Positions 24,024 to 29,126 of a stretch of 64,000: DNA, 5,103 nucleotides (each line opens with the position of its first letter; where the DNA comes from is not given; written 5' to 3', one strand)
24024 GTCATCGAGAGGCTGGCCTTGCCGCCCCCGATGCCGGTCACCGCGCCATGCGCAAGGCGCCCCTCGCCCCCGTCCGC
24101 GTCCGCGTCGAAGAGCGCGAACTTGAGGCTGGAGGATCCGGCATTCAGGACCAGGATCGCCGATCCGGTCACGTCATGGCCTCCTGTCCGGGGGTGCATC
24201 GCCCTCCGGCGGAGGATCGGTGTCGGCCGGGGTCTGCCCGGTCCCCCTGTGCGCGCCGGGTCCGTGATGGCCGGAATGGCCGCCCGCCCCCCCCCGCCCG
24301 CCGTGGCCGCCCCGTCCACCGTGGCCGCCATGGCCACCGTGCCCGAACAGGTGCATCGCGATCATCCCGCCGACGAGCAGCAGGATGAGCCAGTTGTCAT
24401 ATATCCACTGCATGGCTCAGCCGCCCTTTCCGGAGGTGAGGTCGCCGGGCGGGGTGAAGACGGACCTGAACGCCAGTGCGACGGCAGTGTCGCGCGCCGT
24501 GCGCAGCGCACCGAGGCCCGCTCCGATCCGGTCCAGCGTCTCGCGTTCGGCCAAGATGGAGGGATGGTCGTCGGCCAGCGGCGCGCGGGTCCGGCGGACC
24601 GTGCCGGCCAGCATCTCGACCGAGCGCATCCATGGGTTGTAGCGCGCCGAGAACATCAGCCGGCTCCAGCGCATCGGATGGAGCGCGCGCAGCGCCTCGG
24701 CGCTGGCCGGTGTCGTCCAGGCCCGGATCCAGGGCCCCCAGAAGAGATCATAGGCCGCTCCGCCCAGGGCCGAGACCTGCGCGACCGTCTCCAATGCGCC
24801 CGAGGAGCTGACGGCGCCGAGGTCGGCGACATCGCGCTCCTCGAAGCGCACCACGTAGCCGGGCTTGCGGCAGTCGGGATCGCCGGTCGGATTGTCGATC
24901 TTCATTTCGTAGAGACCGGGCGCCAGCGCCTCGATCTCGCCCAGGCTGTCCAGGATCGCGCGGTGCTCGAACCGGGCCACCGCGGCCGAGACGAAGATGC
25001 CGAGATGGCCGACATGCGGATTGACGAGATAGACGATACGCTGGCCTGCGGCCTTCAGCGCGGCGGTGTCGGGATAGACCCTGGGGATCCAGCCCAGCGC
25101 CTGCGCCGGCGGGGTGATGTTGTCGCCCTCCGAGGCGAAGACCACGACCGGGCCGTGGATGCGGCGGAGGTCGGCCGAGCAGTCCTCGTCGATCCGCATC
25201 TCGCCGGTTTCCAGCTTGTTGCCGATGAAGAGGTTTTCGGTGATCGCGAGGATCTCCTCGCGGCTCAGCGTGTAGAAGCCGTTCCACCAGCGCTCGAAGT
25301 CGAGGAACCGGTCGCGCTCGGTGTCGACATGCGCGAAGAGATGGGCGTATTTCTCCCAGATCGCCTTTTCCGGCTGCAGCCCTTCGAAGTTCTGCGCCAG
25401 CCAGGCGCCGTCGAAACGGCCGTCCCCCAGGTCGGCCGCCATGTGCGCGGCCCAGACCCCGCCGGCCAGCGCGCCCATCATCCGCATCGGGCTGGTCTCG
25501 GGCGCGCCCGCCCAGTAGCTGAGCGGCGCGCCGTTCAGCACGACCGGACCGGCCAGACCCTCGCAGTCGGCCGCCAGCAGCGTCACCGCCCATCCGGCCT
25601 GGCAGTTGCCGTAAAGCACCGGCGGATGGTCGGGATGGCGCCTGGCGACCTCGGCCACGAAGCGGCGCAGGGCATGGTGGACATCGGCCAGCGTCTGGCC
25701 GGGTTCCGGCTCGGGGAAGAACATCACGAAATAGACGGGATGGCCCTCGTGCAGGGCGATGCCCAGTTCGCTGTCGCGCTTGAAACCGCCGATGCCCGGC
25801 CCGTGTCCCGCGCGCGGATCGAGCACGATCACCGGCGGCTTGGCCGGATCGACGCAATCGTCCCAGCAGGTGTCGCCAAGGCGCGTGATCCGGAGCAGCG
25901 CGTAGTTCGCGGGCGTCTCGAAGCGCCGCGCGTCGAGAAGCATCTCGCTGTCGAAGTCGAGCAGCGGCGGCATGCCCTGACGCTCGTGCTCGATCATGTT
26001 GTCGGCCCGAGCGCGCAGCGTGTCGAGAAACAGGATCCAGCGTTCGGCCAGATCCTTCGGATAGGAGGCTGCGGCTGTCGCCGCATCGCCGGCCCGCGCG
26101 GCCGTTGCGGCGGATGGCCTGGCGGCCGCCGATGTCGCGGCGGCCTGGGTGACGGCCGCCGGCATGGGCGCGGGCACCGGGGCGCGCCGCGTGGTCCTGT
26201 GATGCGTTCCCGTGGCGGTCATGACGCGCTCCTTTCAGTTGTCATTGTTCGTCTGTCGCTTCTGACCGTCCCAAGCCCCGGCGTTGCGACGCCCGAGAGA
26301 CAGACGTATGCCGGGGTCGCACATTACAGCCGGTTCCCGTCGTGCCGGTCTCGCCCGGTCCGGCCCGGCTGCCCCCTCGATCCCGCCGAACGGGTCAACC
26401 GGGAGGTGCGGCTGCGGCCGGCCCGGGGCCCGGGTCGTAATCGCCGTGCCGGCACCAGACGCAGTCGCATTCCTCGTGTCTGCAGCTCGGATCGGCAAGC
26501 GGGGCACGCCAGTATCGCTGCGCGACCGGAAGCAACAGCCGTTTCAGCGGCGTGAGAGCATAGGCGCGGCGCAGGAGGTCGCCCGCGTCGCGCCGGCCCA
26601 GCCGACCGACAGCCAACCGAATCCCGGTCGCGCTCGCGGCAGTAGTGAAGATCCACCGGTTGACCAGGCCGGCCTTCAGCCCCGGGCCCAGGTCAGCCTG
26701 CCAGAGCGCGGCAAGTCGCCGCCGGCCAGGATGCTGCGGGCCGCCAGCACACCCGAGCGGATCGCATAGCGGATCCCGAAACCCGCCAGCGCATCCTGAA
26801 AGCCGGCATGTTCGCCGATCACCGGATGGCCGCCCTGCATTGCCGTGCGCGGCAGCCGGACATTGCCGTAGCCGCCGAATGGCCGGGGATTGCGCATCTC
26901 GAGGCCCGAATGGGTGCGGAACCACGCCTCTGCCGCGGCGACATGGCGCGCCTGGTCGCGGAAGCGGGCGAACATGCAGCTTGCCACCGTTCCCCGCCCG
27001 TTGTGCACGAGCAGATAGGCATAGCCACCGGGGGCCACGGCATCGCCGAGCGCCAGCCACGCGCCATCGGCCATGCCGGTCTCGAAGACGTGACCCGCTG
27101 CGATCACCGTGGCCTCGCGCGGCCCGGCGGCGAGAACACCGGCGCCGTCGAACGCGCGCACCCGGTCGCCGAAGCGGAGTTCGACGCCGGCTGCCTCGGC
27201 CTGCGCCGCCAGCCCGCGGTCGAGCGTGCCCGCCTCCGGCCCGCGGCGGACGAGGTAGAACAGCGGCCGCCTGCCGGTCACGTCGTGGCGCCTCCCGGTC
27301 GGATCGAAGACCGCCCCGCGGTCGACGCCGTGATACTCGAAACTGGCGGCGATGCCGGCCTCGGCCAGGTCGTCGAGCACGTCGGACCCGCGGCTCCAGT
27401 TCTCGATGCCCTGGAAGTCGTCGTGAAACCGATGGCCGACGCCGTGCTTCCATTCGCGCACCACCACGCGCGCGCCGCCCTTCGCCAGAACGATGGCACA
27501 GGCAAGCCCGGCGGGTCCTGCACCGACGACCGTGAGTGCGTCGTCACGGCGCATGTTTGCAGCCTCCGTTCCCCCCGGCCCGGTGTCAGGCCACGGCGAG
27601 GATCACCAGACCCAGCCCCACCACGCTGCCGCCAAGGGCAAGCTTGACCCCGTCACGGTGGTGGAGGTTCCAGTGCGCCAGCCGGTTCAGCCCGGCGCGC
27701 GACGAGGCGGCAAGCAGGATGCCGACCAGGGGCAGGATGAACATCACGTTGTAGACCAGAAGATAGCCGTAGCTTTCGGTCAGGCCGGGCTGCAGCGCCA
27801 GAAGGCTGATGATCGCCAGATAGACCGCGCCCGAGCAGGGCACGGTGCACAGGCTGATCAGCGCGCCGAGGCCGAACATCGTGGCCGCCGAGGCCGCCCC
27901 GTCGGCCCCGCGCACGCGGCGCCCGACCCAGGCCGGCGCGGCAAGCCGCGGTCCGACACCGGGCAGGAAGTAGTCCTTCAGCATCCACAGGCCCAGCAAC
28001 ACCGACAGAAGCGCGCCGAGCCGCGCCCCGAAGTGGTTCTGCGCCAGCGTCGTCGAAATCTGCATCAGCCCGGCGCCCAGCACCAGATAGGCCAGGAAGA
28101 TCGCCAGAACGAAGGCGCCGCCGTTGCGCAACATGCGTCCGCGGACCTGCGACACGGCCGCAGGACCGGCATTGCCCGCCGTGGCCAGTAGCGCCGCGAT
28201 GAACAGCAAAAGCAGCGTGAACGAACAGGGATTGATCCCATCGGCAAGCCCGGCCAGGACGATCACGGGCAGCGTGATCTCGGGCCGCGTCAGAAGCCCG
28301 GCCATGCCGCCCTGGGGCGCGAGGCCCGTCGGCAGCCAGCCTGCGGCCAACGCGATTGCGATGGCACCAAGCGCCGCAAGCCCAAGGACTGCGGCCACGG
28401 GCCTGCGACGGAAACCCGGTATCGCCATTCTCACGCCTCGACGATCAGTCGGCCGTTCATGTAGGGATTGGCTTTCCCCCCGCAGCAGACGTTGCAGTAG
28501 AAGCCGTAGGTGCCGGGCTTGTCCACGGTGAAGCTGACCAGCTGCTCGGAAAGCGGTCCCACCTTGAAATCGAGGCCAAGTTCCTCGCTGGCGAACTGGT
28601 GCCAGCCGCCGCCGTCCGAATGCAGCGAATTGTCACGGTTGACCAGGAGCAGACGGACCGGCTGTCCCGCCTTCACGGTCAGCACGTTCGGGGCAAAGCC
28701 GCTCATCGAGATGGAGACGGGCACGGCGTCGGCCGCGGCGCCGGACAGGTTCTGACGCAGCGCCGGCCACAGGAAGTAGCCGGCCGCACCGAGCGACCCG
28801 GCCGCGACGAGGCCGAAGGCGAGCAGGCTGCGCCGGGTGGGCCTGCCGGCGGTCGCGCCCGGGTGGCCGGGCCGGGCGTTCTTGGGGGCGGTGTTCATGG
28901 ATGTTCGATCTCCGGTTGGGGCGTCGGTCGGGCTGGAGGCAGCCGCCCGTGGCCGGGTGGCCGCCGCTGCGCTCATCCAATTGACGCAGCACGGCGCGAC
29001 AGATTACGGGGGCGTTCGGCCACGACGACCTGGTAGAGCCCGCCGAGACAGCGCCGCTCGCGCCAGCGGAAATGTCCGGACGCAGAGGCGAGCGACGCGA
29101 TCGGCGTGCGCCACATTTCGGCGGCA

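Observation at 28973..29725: Methyltransferase-fold gene with RquA-type motif I: a candidate rhodoquinone biosynthesis enzyme in a metal island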

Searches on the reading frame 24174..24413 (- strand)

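Call 25: search_protein_families(library=ncbifam, proteins=[window:24174-24413:-], max_evalue=0.01)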
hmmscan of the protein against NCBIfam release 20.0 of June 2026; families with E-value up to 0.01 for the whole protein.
window:24174-24413:- (79 aa): 0 families

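Call 79: search_protein_families(library=pfam, proteins=[window:24174-24413:-], max_evalue=1)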
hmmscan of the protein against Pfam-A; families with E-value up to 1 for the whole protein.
window:24174-24413:- (79 aa): 1 family
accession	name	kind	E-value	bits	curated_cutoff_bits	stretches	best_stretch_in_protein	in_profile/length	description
PF06682.17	SARAF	-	0.11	12.6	30.8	1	8-72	162-222/333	SOCE-associated regulatory factor of calcium homoeostasis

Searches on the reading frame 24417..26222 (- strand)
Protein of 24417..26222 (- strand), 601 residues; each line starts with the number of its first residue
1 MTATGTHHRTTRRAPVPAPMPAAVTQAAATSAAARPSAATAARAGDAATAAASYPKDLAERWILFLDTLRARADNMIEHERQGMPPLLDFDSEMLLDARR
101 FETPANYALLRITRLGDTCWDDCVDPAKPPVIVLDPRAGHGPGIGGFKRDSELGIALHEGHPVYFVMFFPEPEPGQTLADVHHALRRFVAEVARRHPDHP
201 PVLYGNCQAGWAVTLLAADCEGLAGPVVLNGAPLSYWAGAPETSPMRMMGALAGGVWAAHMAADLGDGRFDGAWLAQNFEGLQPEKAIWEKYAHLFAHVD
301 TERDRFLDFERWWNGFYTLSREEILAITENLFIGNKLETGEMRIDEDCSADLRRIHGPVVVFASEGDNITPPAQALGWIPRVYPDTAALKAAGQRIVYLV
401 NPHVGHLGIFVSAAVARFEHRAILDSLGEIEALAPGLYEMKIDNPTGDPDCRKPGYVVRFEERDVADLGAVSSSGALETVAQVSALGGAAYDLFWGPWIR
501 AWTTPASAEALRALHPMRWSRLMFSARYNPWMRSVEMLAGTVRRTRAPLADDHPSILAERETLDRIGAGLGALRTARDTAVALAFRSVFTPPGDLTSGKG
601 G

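Call 7: search_protein_families(library=pfam, proteins=[window:24417-26222:-], max_evalue=0.001)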
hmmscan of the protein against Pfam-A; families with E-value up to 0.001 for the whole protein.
window:24417-26222:- (601 aa): 1 family
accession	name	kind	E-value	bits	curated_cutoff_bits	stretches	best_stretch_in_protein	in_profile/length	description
PF11339.14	DUF3141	-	4.8e-197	656.6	29.7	1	57-592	1-541/582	Protein of unknown function (DUF3141)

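Call 25: search_protein_families(library=ncbifam, proteins=[window:24417-26222:-], max_evalue=0.01)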
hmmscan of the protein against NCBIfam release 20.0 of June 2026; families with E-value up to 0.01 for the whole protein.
window:24417-26222:- (601 aa): 1 family
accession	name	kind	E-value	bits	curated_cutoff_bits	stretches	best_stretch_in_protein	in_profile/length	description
TIGR01838.1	PHA_synth_I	subfamily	0.0021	16.6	622.65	1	267-375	329-434/532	class I poly(R)-hydroxyalkanoic acid synthase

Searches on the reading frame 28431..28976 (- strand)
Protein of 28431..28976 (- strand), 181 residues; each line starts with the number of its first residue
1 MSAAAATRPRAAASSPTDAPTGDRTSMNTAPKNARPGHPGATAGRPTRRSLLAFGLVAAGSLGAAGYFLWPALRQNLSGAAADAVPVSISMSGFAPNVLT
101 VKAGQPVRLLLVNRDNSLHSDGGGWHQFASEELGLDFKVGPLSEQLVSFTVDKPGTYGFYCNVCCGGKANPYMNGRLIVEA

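Call 7: search_protein_families(library=pfam, proteins=[window:28431-28976:-], max_evalue=0.001)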
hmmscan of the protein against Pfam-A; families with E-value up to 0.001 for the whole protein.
window:28431-28976:- (181 aa): 1 family
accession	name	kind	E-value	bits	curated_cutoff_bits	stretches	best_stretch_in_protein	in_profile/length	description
PF13473.12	Cupredoxin_1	-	9.5e-14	51.7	27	1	68-179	6-104/104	Cupredoxin-like domain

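Call 25: search_protein_families(library=ncbifam, proteins=[window:28431-28898:-], max_evalue=0.01)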
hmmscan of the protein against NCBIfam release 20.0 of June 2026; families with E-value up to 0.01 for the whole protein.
window:28431-28898:- (155 aa): 4 families
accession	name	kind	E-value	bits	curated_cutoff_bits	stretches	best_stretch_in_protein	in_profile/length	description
TIGR04244.1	nitrous_NosZ_RR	equivalog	2.2e-08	33.1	625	1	63-154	537-627/627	TAT-dependent nitrous-oxide reductase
NF052460.1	L-NosZ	equivalog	5.3e-08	31.8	700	1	66-154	388-479/480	clade III lactonase-type nitrous-oxide reductase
TIGR04246.1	nitrous_NosZ_Gp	equivalog_domain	6.7e-07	27.9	625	1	65-141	493-565/578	Sec-dependent nitrous-oxide reductase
NF051440.1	CuResCopIPSEAE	equivalog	0.00023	21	280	1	52-94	36-78/180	copper-resistant cuproprotein CopI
